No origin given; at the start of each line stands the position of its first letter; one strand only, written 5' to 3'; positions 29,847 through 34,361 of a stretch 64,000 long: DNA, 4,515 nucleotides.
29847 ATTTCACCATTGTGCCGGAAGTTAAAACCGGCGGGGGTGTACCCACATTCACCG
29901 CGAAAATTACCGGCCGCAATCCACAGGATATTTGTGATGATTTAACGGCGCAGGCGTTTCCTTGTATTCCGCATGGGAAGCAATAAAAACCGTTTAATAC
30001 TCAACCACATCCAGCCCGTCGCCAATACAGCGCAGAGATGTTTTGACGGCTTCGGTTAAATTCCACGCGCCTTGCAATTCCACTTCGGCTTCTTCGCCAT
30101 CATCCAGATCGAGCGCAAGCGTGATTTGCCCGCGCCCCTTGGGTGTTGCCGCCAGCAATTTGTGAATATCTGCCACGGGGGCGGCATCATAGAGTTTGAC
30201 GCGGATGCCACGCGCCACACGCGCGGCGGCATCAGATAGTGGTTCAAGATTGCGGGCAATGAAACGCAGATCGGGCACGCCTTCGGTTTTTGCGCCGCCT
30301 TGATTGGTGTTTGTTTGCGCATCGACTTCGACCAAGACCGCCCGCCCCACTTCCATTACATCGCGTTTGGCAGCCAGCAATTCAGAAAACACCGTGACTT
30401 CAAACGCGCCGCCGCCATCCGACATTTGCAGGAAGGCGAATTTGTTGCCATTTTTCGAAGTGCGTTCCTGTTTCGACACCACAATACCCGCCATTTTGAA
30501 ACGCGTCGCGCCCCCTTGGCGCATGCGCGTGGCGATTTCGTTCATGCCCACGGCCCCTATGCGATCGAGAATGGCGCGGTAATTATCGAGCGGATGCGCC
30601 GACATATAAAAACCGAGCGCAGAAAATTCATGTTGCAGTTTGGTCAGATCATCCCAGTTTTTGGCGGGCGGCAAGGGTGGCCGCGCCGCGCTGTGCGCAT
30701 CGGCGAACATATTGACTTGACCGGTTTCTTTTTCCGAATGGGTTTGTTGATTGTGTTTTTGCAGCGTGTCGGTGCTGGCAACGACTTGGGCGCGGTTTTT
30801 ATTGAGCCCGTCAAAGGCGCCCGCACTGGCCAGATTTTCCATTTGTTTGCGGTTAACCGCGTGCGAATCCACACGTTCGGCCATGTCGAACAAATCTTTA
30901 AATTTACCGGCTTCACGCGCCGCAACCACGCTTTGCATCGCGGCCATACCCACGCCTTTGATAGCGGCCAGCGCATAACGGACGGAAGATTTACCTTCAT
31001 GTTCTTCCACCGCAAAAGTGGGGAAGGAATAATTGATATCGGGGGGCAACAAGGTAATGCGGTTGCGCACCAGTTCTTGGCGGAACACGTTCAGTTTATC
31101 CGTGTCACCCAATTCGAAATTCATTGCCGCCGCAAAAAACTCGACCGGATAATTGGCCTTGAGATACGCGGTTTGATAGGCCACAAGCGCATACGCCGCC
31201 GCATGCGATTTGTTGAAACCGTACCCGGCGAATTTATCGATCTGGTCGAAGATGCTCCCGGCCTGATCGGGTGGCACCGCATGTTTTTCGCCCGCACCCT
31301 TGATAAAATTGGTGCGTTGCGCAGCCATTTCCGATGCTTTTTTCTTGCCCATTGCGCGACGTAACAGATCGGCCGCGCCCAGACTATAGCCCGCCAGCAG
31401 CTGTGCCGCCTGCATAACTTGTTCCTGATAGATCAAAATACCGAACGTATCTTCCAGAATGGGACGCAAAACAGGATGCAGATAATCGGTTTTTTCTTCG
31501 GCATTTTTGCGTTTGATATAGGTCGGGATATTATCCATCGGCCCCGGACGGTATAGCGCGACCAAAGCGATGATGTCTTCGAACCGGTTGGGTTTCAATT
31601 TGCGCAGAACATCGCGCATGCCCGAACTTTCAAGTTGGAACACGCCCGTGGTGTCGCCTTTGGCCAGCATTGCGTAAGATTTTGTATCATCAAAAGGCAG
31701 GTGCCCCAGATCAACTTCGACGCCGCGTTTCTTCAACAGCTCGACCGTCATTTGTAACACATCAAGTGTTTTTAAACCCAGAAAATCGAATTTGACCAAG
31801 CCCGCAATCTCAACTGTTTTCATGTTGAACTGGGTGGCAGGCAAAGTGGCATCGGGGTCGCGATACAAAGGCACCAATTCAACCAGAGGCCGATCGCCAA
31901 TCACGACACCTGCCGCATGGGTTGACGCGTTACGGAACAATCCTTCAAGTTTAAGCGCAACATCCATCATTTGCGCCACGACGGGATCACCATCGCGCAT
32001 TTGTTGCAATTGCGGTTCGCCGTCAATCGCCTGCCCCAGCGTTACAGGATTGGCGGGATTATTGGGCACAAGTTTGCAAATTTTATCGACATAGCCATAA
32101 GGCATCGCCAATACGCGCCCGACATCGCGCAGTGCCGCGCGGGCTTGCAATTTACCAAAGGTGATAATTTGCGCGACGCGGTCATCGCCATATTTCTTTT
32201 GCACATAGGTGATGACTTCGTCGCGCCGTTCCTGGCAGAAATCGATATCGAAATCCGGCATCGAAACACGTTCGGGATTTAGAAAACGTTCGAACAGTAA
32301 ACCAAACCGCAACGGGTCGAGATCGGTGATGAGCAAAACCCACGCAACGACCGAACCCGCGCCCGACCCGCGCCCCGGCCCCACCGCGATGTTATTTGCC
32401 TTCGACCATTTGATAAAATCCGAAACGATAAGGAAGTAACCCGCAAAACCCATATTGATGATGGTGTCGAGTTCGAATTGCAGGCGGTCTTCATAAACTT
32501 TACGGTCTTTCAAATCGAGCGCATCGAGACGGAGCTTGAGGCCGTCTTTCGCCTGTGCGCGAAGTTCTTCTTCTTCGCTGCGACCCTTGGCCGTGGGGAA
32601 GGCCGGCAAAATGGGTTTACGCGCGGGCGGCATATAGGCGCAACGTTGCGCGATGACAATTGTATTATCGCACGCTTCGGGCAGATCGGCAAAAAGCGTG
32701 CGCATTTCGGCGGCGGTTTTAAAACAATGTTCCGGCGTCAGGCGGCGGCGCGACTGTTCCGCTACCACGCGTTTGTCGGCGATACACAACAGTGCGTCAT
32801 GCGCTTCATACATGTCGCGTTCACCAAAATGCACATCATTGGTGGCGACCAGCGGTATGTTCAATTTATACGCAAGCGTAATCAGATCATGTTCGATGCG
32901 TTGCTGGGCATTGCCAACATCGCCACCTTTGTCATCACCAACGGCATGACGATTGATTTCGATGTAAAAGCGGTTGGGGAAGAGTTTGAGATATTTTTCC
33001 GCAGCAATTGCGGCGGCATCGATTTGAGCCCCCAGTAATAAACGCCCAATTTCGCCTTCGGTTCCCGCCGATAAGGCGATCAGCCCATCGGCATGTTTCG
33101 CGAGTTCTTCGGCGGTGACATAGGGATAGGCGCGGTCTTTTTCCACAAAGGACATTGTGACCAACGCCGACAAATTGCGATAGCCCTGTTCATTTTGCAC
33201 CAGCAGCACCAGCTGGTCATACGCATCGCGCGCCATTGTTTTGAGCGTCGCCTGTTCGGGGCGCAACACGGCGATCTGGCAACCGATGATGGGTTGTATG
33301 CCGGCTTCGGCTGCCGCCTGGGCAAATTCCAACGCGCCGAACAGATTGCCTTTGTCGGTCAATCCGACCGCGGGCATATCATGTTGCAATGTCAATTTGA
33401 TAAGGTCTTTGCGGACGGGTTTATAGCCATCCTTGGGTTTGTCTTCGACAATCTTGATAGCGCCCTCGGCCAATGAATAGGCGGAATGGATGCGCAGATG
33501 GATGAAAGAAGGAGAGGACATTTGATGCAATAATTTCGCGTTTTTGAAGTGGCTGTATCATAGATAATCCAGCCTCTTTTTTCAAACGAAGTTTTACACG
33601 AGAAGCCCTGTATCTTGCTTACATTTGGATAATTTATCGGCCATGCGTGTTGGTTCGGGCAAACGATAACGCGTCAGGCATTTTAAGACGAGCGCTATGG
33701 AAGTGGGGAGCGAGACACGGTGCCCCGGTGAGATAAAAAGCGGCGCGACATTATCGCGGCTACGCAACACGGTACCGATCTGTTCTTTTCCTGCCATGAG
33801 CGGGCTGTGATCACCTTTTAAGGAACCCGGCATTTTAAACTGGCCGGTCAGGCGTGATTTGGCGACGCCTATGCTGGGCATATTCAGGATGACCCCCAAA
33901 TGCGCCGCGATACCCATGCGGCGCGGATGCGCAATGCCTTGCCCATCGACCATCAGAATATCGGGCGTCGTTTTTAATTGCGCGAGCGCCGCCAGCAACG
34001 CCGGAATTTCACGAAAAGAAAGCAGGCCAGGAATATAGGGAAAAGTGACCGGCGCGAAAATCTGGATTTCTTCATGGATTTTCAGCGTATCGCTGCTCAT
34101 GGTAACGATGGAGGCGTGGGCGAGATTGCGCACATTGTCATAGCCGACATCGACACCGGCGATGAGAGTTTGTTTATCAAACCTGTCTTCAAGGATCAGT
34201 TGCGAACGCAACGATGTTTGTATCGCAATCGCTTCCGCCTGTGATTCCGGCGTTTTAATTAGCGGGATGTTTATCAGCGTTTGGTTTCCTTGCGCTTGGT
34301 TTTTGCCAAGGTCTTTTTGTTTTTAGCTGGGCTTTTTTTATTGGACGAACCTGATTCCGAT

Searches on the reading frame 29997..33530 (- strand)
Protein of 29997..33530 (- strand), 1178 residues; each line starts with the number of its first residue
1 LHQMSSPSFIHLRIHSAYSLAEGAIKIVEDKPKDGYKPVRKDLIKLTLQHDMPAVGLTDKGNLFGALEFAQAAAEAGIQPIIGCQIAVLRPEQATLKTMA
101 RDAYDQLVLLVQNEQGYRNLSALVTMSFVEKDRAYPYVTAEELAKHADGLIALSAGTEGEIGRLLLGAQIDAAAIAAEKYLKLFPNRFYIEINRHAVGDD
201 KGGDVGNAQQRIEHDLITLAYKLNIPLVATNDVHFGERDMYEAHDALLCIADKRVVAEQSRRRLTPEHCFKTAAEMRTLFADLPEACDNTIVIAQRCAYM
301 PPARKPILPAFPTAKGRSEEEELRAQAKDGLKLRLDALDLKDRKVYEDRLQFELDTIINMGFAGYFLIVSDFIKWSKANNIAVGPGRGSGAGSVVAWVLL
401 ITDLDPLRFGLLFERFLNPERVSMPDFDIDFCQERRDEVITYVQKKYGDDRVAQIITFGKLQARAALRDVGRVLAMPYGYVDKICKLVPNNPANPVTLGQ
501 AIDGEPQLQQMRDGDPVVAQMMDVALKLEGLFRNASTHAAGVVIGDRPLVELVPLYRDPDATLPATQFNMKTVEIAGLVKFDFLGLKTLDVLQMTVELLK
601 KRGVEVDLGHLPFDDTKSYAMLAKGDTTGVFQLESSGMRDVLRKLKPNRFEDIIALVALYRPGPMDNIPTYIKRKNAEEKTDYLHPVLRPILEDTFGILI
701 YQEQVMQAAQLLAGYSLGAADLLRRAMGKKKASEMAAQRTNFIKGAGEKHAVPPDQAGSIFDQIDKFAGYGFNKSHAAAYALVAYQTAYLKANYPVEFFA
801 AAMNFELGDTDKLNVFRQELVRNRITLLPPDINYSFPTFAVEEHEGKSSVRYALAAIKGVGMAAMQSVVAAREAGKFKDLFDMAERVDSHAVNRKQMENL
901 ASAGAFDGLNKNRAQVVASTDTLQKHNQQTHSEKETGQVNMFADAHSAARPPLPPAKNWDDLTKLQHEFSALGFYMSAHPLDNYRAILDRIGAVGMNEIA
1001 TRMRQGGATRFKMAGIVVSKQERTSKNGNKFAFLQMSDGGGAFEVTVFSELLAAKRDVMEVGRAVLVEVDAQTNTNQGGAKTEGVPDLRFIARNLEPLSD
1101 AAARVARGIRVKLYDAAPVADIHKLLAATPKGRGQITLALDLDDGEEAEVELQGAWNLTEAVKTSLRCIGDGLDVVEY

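Call 70: search_protein_families(library=pfam, proteins=[window:29997-33530:-], max_evalue=0.00001)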
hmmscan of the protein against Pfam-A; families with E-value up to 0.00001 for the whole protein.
window:29997-33530:- (1178 aa): 5 families
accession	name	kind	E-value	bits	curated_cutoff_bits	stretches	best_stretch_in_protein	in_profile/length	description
PF07733.18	DNA_pol3_alpha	-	1e-98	330.6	23.9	1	322-585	2-260/260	Bacterial DNA polymerase III alpha NTPase domain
PF17657.6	DNA_pol3_finger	-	8.6e-65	217.6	22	1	588-749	1-165/166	Bacterial DNA polymerase III alpha subunit finger domain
PF02811.25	PHP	-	1.2e-38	133.4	26.4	1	11-195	1-164/164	PHP domain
PF14579.12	HHH_6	-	3.8e-28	97.9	25.6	1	825-915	2-89/90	Helix-hairpin-helix motif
PF01336.31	tRNA_anti-codon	-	1.2e-06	28.8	27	1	1012-1097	2-74/75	OB-fold nucleic acid binding domain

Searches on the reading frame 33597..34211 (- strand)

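Call 70: search_protein_families(library=pfam, proteins=[window:33597-34211:-], max_evalue=0.00001)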
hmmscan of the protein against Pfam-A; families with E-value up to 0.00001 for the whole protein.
window:33597-34211:- (205 aa): 1 family
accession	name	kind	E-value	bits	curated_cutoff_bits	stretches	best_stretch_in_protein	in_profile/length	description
PF04493.20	Endonuclease_5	-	2.3e-75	253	23.4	1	2-193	4-198/198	Endonuclease V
